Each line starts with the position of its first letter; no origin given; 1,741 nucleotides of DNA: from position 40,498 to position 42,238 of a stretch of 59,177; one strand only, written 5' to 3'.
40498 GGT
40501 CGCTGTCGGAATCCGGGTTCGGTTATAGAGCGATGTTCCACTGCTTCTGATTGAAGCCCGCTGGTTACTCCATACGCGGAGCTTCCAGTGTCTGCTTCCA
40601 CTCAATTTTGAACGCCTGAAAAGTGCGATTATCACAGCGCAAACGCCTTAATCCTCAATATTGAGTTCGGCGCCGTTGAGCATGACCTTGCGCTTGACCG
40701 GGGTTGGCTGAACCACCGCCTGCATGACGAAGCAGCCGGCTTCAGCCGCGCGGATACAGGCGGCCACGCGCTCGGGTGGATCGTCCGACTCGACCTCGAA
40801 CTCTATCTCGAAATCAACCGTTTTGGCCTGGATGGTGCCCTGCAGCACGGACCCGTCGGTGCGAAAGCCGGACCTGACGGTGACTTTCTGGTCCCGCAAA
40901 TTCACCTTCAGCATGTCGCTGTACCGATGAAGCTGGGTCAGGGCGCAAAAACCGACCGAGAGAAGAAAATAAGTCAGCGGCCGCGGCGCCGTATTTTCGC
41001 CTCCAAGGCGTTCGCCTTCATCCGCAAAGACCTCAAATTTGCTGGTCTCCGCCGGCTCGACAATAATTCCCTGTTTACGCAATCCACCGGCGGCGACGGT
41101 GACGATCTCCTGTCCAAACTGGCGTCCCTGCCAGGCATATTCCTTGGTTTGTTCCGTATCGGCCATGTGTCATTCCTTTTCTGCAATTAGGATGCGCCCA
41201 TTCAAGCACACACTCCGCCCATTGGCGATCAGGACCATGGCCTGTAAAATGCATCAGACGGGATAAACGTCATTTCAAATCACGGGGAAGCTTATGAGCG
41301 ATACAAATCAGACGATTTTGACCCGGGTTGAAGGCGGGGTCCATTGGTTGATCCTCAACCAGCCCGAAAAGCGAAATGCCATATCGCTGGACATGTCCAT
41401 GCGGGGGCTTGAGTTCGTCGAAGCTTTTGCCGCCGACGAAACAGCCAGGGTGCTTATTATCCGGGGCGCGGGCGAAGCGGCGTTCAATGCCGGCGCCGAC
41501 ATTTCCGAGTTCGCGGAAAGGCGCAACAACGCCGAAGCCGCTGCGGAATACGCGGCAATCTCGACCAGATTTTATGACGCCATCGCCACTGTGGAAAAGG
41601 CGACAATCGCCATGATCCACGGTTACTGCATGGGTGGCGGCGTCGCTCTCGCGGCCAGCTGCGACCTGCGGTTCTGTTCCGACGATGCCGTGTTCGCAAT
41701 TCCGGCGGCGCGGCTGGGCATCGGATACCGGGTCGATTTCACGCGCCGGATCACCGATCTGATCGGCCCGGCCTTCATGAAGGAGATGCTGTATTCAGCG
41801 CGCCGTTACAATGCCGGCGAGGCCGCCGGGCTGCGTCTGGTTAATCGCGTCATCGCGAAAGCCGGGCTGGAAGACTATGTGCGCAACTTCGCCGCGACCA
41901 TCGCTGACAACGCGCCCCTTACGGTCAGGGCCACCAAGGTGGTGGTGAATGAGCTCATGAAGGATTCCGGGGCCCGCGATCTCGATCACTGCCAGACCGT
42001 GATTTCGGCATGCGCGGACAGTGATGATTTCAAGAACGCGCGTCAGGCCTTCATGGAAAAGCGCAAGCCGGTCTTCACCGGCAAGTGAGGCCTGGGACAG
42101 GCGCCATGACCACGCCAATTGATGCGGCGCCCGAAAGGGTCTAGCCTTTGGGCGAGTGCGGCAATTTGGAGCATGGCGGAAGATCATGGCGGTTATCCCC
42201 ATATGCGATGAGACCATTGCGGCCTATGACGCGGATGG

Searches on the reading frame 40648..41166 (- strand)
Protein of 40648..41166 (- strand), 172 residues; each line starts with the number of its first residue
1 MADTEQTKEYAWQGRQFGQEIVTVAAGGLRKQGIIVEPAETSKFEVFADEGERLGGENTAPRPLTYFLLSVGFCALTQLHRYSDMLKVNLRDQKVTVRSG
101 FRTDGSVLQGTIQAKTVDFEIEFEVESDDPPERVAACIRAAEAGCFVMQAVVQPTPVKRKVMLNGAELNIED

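Call 17: search_protein_families(library=pfam, proteins=[window:40648-41166:-], max_evalue=0.01)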
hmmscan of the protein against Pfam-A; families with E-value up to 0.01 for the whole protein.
window:40648-41166:- (172 aa): 1 family
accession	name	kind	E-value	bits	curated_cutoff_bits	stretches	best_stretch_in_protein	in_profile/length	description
PF02566.24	OsmC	-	8.8e-12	45.8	27.5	1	56-158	1-98/100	OsmC-like protein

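Call 19: find_encoding_contigs(protein=window:40648-41166:-, flank=5000, max_places=10)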
Protein window:40648-41166:- (172 aa): 20 contigs read that carry it; 10 places shown.
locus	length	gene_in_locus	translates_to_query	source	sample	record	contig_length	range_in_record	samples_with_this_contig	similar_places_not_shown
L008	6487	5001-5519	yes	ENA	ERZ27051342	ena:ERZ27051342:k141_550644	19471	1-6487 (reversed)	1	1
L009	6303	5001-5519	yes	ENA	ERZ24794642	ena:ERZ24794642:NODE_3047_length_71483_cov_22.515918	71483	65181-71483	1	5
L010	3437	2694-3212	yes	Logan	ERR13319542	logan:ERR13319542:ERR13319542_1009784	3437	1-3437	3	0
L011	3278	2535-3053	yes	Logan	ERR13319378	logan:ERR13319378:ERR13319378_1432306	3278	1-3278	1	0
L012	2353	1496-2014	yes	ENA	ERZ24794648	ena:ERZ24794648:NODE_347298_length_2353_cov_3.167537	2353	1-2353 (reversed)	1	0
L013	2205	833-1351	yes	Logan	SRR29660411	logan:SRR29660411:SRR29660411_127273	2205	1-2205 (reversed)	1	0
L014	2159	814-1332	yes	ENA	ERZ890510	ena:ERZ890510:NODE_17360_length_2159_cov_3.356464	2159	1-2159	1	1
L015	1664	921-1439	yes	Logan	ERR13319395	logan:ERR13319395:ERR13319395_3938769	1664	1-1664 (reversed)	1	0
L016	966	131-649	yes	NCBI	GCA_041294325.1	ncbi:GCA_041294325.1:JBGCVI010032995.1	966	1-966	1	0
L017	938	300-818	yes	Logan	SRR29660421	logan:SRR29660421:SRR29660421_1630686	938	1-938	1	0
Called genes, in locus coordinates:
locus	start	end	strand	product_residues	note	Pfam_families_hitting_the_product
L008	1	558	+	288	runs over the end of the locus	PF00892:EamA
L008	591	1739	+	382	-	PF07883:Cupin_2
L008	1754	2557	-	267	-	PF03649:UPF0014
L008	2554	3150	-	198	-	PF13191:AAA_16 (faint), PF00005:ABC_tran, PF13304:AAA_21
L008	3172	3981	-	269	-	PF05721:PhyH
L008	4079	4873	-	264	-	PF00378:ECH_1, PF16113:ECH_2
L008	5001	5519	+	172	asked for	PF02566:OsmC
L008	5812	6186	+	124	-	PF00581:Rhodanese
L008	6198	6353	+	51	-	-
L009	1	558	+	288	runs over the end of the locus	PF00892:EamA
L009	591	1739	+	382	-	PF07883:Cupin_2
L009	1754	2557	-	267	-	PF03649:UPF0014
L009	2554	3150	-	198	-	PF13191:AAA_16 (faint), PF00005:ABC_tran, PF13304:AAA_21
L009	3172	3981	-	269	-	PF05721:PhyH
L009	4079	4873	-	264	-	PF00378:ECH_1, PF16113:ECH_2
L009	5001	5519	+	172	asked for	PF02566:OsmC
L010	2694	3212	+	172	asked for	PF02566:OsmC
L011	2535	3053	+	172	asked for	PF02566:OsmC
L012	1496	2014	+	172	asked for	PF02566:OsmC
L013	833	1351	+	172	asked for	PF02566:OsmC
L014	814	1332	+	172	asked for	PF02566:OsmC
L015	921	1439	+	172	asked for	PF02566:OsmC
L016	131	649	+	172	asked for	PF02566:OsmC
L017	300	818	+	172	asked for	PF02566:OsmC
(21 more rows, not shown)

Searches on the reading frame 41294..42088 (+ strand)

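Call 17: search_protein_families(library=pfam, proteins=[window:41294-42088:+], max_evalue=0.01)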
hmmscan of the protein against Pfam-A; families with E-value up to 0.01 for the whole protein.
window:41294-42088:+ (264 aa): 2 families
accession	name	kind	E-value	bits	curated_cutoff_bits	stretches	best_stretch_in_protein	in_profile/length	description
PF00378.25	ECH_1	-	6.6e-48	163.7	27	1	13-263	3-250/251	Enoyl-CoA hydratase/isomerase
PF16113.10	ECH_2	-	6.3e-29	102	27.2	1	17-255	2-240/335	Enoyl-CoA hydratase/isomerase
